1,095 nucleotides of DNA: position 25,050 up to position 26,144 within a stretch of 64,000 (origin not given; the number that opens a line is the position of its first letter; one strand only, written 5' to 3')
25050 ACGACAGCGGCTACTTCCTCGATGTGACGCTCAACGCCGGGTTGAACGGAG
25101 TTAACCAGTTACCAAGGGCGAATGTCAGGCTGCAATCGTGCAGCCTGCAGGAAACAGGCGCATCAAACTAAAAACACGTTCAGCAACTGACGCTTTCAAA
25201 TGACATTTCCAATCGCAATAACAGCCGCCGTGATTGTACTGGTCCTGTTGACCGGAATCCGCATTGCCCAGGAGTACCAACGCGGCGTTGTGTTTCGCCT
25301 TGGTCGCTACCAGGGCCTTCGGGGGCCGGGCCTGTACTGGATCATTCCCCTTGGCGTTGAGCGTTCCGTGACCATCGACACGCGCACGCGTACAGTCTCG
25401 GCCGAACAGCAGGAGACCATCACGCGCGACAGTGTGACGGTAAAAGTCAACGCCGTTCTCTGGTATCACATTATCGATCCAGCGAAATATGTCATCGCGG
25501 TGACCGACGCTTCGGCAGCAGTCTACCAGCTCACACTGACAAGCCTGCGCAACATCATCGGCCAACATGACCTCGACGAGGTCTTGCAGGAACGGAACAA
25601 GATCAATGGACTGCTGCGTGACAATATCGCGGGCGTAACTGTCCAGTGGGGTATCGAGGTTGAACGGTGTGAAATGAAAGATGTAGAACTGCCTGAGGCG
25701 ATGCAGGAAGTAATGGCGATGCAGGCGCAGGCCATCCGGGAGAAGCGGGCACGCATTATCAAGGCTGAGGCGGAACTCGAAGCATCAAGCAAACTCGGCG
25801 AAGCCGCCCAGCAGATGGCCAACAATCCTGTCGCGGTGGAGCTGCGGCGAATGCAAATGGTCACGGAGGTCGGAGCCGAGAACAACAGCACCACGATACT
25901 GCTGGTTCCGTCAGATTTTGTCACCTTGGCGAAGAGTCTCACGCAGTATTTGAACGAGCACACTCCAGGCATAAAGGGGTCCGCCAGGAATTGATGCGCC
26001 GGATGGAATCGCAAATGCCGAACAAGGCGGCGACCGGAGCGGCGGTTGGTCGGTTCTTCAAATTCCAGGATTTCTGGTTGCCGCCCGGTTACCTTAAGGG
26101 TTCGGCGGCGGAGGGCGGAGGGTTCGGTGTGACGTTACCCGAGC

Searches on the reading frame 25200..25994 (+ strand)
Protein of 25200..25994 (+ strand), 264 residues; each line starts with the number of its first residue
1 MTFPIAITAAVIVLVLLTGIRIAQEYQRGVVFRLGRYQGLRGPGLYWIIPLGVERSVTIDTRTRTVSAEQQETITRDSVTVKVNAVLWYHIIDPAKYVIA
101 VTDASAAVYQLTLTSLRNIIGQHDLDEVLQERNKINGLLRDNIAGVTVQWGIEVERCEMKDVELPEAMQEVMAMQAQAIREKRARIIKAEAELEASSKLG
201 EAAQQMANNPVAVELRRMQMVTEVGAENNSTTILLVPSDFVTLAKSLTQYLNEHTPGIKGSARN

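Call 43: search_protein_families(library=pfam, proteins=[window:25200-25994:+], max_evalue=0.0001)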
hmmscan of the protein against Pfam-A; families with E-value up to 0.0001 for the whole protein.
window:25200-25994:+ (264 aa): 1 family
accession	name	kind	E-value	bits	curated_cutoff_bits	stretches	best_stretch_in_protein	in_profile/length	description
PF01145.31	Band_7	-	7.5e-38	130.8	23.6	1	22-192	2-175/176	SPFH domain / Band 7 family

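Call 84: search_protein_families(library=padloc, proteins=[window:25200-25994:+], max_evalue=0.001)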
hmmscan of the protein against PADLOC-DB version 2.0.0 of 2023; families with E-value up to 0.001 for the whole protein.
window:25200-25994:+ (264 aa): 0 families
